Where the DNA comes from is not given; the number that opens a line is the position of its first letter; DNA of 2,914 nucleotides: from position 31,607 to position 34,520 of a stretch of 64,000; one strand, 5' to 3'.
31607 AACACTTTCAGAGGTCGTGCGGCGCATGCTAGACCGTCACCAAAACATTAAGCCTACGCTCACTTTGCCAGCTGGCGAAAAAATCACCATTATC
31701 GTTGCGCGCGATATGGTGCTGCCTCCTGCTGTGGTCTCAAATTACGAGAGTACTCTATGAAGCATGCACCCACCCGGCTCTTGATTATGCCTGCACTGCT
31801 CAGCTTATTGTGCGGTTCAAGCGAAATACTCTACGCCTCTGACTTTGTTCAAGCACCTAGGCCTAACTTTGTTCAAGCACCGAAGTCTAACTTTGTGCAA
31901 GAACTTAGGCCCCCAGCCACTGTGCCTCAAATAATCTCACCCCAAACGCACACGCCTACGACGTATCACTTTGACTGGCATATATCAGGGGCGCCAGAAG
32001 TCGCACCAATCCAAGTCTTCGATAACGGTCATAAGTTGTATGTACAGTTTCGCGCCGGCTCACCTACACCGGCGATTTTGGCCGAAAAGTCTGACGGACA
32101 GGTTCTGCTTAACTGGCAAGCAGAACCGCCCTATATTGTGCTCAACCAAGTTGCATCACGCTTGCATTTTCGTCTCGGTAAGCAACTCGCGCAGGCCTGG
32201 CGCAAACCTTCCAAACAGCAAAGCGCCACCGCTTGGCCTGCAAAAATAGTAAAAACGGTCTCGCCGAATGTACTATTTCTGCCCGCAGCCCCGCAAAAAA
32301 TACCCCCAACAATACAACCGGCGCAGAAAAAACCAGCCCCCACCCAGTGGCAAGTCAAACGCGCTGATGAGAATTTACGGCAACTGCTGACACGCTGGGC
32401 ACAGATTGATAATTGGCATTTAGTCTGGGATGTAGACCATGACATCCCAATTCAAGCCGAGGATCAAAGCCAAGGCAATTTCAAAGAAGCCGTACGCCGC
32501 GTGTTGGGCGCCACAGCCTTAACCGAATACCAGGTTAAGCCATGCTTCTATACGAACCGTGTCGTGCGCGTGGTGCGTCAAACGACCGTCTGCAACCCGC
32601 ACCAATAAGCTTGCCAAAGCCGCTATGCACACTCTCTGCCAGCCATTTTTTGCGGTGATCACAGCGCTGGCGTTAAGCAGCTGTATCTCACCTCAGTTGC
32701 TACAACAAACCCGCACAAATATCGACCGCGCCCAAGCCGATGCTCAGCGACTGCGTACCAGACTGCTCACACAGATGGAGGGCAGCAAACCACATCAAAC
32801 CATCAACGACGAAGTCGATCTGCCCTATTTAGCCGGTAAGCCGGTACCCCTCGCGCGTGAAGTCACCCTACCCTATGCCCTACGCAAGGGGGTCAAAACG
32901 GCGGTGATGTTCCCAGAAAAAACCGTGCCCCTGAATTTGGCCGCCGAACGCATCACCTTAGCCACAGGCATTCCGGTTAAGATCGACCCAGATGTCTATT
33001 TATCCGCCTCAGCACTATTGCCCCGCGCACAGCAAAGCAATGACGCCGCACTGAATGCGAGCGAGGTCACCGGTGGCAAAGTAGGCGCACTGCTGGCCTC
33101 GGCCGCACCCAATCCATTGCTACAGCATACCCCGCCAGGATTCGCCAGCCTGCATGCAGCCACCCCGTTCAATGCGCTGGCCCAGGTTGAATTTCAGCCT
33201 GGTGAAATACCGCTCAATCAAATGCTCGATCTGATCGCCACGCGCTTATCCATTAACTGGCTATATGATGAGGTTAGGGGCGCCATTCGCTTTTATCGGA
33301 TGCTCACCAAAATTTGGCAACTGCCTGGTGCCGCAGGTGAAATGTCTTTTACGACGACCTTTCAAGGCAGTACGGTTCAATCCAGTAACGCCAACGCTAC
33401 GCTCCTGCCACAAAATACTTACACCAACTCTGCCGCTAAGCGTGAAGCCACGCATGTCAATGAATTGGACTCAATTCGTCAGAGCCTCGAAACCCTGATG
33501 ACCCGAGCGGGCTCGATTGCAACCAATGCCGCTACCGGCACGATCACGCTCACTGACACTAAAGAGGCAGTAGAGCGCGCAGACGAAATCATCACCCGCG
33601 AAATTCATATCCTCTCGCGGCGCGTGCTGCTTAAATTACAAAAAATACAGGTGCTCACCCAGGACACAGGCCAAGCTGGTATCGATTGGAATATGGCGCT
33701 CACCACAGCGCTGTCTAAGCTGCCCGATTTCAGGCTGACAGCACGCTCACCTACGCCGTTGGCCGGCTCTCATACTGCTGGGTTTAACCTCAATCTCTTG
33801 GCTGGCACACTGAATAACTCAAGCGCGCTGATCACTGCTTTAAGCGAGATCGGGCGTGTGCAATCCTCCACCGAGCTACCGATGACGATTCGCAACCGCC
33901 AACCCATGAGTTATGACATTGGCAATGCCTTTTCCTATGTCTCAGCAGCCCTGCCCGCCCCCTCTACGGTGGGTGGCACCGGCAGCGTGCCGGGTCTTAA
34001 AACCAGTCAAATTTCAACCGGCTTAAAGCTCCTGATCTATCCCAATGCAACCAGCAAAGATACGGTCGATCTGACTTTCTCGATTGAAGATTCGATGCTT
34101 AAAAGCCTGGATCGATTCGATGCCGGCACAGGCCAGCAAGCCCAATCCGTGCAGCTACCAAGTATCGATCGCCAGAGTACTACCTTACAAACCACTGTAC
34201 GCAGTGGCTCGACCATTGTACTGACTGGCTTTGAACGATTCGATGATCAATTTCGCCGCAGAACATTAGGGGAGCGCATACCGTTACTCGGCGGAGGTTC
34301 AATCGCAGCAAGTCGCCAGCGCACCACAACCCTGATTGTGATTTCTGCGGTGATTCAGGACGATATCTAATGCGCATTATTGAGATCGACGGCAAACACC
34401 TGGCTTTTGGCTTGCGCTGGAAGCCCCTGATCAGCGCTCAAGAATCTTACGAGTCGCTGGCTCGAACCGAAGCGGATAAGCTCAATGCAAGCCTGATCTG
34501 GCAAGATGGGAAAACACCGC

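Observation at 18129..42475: Domesticated T4SS-type IVb pilus machine: intact coupling protein and channel, but no DNA-processing or integration functions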

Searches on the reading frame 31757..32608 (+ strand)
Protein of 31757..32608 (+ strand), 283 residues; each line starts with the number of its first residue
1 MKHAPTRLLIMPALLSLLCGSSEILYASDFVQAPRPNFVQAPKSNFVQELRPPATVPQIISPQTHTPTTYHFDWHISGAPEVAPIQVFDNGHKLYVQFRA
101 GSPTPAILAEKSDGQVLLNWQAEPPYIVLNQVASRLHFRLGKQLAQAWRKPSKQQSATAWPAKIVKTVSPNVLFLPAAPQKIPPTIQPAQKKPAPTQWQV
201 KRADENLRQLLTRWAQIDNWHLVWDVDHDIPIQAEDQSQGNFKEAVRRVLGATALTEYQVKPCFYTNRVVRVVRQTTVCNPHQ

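Call 4: search_protein_families(library=pfam, proteins=[window:31757-32608:+], max_evalue=0.01)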
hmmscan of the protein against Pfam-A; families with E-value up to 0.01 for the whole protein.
window:31757-32608:+ (283 aa): 2 families
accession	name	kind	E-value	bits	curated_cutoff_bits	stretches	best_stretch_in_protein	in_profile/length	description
PF10671.14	TcpQ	-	3.1e-24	85.3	27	1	197-274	2-79/80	Toxin co-regulated pilus biosynthesis protein Q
PF03524.21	CagX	-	8.9e-14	52.2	34.2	1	54-149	107-197/198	Conjugal transfer protein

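Call 23: find_homologous_proteins(query=window:31757-32608:+)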
Query window:31757-32608:+ (283 aa): 9 proteins with E <= 0.001 among 580 candidates.
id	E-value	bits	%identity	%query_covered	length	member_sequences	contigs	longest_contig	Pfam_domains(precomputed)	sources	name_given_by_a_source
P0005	1.0e-167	574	92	100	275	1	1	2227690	PF03524.22,PF10671.15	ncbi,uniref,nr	ncbi:TcpQ domain-containing protein [Mycoavidus sp. SF9855]|uniref:TcpQ domain-containing protein n=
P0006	2.7e-117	409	69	100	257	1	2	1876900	PF03524.22,PF10671.15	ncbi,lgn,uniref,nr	ncbi:TcpQ domain-containing protein [Mycoavidus sp. B2-EB]|uniref:TcpQ domain-containing protein n=1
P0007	2.1e-110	386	66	100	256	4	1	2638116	PF03524.22,PF10671.15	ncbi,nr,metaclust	ncbi:MAG: Conjugal transfer protein [Glomeribacter sp. 1016415]|nr:Conjugal transfer protein [Glomer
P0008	1.6e-25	108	47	38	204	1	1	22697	PF10671.15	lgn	-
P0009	3.9e-25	107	45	39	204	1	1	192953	PF10671.15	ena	-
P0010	3.5e-22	97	42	51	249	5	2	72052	PF10671.15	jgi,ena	-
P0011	5.5e-22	96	47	35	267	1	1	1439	PF10671.15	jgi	jgi:hypothetical protein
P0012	6.4e-20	89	53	30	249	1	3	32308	PF10671.15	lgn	-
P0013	5.0e-11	60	44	31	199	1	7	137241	PF10671.15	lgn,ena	-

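Call 24: find_encoding_contigs(protein=P0005, flank=10000, max_places=2)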
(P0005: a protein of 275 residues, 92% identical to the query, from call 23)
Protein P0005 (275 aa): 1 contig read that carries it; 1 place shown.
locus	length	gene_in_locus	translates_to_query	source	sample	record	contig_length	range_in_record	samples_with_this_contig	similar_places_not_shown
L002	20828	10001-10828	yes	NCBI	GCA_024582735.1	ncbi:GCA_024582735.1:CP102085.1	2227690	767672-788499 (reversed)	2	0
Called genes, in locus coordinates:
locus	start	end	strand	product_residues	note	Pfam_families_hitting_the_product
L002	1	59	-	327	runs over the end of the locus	PF07514:TraI_2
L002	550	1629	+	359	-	PF00437:T2SSE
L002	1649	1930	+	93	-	-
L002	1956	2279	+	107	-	PF05101:VirB3 (weak)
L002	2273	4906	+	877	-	PF27097:VirB4_TrbE_N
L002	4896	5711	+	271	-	-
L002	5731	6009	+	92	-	-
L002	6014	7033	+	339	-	PF04610:TrbL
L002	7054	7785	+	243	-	PF04335:VirB8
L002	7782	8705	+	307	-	PF03524:CagX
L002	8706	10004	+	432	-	PF03743:TrbI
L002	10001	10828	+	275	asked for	PF03524:CagX, PF10671:TcpQ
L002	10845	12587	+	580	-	PF00263:Secretin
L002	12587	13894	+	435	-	-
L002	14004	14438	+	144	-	-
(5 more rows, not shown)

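Call 25: find_encoding_contigs(protein=P0006, flank=10000, max_places=2)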
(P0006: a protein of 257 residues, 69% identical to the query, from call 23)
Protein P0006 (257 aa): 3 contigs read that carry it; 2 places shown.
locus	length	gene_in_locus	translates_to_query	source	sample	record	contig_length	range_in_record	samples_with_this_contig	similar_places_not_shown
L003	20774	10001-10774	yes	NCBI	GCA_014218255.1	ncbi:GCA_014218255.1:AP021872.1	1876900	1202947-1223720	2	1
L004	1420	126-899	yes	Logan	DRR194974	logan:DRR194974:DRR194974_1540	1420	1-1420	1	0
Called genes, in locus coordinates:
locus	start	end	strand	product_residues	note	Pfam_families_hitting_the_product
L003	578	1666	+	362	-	PF00437:T2SSE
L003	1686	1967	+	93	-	-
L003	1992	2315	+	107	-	PF05101:VirB3 (weak)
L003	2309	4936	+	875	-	PF27097:VirB4_TrbE_N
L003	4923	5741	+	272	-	-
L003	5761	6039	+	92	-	-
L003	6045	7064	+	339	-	PF04610:TrbL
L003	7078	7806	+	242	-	PF04335:VirB8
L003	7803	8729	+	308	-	PF03524:CagX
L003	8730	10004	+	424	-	PF03743:TrbI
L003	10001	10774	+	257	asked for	PF03524:CagX, PF10671:TcpQ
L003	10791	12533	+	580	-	PF00263:Secretin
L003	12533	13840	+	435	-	-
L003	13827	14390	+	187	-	-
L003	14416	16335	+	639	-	PF00437:T2SSE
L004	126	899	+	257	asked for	PF03524:CagX, PF10671:TcpQ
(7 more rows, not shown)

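Call 26: find_encoding_contigs(protein=P0007, flank=10000, max_places=2)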
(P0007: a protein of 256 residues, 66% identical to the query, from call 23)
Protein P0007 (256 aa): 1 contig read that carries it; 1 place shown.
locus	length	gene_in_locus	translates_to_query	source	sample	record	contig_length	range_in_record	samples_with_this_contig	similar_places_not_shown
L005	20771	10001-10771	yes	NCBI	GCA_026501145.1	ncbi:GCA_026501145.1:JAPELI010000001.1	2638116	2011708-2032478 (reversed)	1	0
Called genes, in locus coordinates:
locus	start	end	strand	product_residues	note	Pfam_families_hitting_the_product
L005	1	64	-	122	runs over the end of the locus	-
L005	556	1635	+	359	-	PF00437:T2SSE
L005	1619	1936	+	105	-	-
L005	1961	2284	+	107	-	PF05101:VirB3 (weak)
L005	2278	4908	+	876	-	PF27097:VirB4_TrbE_N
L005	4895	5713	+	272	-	-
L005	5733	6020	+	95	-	-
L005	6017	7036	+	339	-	PF04610:TrbL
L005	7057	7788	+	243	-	PF04335:VirB8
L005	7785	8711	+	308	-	PF03524:CagX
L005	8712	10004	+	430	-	PF03743:TrbI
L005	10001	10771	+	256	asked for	PF03524:CagX, PF10671:TcpQ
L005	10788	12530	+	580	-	PF00263:Secretin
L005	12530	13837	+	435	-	-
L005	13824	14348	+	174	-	-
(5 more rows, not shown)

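Call 28: find_encoding_contigs(protein=P0009, flank=10000, max_places=1)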
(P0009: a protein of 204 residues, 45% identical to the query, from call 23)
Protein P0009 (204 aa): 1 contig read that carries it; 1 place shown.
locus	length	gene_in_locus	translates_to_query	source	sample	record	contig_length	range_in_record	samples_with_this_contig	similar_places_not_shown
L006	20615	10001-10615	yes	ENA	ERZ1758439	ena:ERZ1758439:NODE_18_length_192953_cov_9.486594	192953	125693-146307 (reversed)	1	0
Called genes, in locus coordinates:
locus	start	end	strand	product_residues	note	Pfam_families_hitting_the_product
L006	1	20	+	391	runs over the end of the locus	PF18897:Gp3-like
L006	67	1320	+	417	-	-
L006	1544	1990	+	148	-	-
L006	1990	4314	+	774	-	-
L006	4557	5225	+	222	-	PF04335:VirB8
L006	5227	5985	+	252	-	PF03524:CagX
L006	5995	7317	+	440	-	PF03743:TrbI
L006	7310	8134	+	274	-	-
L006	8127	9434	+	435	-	-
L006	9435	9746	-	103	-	-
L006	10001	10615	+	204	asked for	PF10671:TcpQ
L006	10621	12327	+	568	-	PF00263:Secretin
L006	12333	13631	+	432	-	PF06864:PAP_PilO (weak)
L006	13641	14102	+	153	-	-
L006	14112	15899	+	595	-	PF00437:T2SSE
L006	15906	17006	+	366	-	PF00482:T2SSF (faint)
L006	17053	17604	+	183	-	-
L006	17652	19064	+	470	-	-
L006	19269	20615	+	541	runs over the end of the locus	PF06832:BiPBP_C (faint), PF13629:T2SS-T3SS_pil_N (faint)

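Call 29: find_encoding_contigs(protein=P0010, flank=10000, max_places=1)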
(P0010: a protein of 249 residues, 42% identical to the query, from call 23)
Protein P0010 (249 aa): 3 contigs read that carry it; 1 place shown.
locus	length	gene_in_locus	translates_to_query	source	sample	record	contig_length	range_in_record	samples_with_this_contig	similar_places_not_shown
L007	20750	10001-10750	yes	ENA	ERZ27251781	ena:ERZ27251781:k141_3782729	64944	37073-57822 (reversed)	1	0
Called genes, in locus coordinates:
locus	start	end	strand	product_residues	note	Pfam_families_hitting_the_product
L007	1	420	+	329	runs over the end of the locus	PF00437:T2SSE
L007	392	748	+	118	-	PF04956:TrbC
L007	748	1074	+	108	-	-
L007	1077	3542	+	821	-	PF27097:VirB4_TrbE_N, PF03135:CagE_TrbE_VirB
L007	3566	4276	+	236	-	-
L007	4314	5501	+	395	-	-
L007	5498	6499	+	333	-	PF00691:OmpA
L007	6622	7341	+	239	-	PF04335:VirB8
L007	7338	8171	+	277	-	PF03524:CagX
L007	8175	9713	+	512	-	PF03743:TrbI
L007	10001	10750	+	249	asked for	PF10671:TcpQ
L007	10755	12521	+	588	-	PF00263:Secretin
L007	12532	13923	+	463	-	-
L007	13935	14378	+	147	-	-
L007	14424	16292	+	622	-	PF00437:T2SSE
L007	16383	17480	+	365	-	-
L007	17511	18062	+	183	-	PF08805:PilS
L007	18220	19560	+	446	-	-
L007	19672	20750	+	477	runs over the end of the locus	-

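Call 45: search_protein_families(library=ncbifam, proteins=[window:31757-32608:+], max_evalue=0.001)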
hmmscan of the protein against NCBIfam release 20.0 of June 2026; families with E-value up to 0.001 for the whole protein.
window:31757-32608:+ (283 aa): 3 families
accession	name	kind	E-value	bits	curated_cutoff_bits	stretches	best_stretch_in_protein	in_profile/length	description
TIGR02781.1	VirB9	equivalog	9.5e-11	41.8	217.7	1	64-146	156-242/248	P-type conjugative transfer protein VirB9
TIGR02775.1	TrbG_Ti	equivalog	1.6e-05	24.5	180.85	1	70-141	131-206/206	P-type conjugative transfer protein TrbG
NF010435.0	PRK13861.1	equivalog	0.00063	19.3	255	0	71-151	186-267/293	type IV secretion system protein VirB9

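Call 62: search_dna_similar(query=window:31757-32608:+, collection=plasmids, mode=protein, max_rows=15, max_evalue=0.001)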
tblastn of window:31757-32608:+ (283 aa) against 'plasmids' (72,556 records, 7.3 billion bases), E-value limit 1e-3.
Records with a match: 178; places in all: 184; records where one place covers at least 80% of the query: 0.
Best place of each record, by identity: <60% 178.
By first word of the organism name: Burkholderia 42; Cupriavidus 16; Klebsiella 15; Paraburkholderia 11; Citrobacter 11; Enterobacter 10; Ralstonia 7; Pseudomonas 7; Agrobacterium 6; Rhizobium 6; and 26 more.
By predicted mobility (MOB-suite, as given by PLSDB): conjugative 93; non-mobilizable 66; mobilizable 19.
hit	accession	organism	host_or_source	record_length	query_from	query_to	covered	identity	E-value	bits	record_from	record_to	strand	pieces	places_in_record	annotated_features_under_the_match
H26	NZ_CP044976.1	Hydrogenophaga sp. PBL-H3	-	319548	55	265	75%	27.6%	3e-9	113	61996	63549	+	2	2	TcpQ domain-containing protein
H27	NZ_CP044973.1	Hydrogenophaga sp. PBL-H3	-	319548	55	265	75%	27.6%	3e-9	113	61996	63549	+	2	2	TcpQ domain-containing protein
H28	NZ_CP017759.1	Cupriavidus necator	whole organism,soil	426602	156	280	44%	44.4%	7e-16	85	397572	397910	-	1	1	toxin co-regulated pilus biosynthesis Q family protein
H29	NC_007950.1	Polaromonas sp. JS666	-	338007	70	265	59%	32.5%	5e-6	106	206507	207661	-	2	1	TcpQ domain-containing protein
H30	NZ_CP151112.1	Cupriavidus metallidurans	-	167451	165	283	42%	42.9%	5e-18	91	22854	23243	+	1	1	toxin co-regulated pilus biosynthesis Q family protein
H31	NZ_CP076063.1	Cupriavidus sp. EM10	Pure-cultured cell,sewage water sludge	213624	165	283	42%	42.9%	5e-18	91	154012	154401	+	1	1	toxin co-regulated pilus biosynthesis Q family protein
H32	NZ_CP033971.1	Cupriavidus pauculus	Homo sapiens,clinical isolate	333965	161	283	43%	38.7%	1e-12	75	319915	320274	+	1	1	toxin co-regulated pilus biosynthesis Q family protein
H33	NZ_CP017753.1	Cupriavidus sp. USMAHM13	cell culture,Paddy field, Sungai Manik, ...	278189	179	283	37%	41.8%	5e-13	76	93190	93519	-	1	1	TcpQ domain-containing protein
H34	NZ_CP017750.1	Cupriavidus sp. USMAA2-4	cell culture,Sungai Pinang, Penang, ...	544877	179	283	37%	41.8%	5e-13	76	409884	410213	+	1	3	TcpQ domain-containing protein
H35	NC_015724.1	Cupriavidus necator N-1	soil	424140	198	283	30%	49.4%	5e-14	79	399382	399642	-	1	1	toxin co-regulated pilus biosynthesis Q family protein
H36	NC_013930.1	Thioalkalivibrio sp. K90mix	-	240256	70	246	63%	23.6%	3e-5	52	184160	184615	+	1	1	TcpQ domain-containing protein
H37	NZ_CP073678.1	Cupriavidus sp. KK10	Isolate,A bacterial consortium from ...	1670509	198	283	30%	48.3%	3e-13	77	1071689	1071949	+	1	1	none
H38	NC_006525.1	Cupriavidus metallidurans CH34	-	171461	197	283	31%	46.6%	2e-13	77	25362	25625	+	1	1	toxin co-regulated pilus biosynthesis Q family protein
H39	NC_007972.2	Cupriavidus metallidurans CH34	-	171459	197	283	31%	46.6%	2e-13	77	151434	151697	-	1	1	toxin co-regulated pilus biosynthesis Q family protein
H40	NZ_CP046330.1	Cupriavidus metallidurans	sedimentation pond in a zinc factory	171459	197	283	31%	46.6%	2e-13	77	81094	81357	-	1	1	toxin co-regulated pilus biosynthesis Q family protein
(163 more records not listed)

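Call 64: get_annotated_region(hit=H38, flank=20000)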
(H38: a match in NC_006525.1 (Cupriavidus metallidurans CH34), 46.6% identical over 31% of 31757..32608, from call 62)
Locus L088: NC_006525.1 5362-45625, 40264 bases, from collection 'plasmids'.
description: Cupriavidus metallidurans CH34 plasmid pMOL28, complete sequence
organism: Cupriavidus metallidurans CH34 (NCBI taxid 266264)
taxonomy: Bacteria; Pseudomonadota; Betaproteobacteria; Burkholderiales; Burkholderiaceae; Cupriavidus; Cupriavidus metallidurans; Cupriavidus metallidurans CH34
host: -; source: -; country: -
typing (MOB-suite, as given by PLSDB): conjugative; replicon rep_cluster_591; relaxase MOBH; mating-pair formation MPF_T
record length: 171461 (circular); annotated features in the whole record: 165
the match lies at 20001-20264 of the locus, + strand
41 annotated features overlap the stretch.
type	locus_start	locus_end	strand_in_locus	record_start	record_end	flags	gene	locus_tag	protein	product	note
CDS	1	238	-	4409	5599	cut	-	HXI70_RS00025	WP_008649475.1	AAA family ATPase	-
CDS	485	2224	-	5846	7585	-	-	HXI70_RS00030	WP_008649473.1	ATP-dependent helicase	-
CDS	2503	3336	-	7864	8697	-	-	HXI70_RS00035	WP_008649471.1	hypothetical protein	-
CDS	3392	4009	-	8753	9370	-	-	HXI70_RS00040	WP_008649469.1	DUF4400 domain-containing protein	-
CDS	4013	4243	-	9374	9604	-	-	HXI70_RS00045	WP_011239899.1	hypothetical protein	-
CDS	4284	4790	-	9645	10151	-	-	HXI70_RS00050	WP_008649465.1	hypothetical protein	-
CDS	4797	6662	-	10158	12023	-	traD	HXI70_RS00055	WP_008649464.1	conjugative transfer system coupling protein TraD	GO:0015074 - DNA integration [Evidence IEA]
CDS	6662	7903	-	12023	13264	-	-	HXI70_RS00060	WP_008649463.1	TraI domain-containing protein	-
CDS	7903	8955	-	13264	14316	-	-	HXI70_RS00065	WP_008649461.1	type IV secretion system protein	-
CDS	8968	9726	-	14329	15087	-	-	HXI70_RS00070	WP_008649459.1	conjugal transfer protein TrbJ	-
CDS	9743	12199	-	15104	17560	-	-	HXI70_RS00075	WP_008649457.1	VirB4 family type IV secretion system protein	-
CDS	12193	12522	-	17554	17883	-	-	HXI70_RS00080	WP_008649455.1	conjugal transfer protein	-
CDS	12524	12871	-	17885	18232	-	-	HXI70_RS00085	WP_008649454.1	TrbC/VirB2 family protein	-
CDS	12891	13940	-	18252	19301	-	-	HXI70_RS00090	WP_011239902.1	ATPase, T2SS/T4P/T4SS family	-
CDS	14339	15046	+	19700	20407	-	-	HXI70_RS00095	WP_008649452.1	VirB8/TrbF family protein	-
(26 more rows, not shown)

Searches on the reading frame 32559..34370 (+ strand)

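Call 4: search_protein_families(library=pfam, proteins=[window:32559-34370:+], max_evalue=0.01)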
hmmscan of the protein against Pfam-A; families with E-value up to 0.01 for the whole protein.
window:32559-34370:+ (603 aa): 1 family
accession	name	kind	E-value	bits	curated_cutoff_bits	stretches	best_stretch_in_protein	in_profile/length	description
PF00263.26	Secretin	-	9.2e-10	38.8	27.5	1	443-599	17-167/169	Bacterial type II and III secretion system protein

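Call 45: search_protein_families(library=ncbifam, proteins=[window:32559-34370:+], max_evalue=0.001)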
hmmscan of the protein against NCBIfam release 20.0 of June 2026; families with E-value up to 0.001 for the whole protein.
window:32559-34370:+ (603 aa): 6 families
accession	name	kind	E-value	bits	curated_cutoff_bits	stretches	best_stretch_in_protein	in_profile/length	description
TIGR02520.1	pilus_B_mal_scr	equivalog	1.6e-54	185.4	287.65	1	116-598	30-512/513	PilN family type IVB pilus formation outer membrane protein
TIGR02519.1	pilus_MshL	equivalog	9.5e-17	60.9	250.2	1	322-558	3-244/290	pilus (MSHA type) biogenesis protein MshL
TIGR02515.1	IV_pilus_PilQ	subfamily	1.3e-06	27.6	284.35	0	307-384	124-200/428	type IV pilus secretin PilQ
NF010083.0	PRK13568.1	equivalog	1.7e-06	27.1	554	0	293-418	129-251/419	DNA uptake porin HofQ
TIGR02517.1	type_II_gspD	equivalog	2.3e-06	26.4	351.35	0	471-578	465-560/600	type II secretion system secretin GspD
TIGR02516.1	type_III_yscC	equivalog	2e-05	23.4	238.45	1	314-579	195-438/463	type III secretion system outer membrane ring subunit SctC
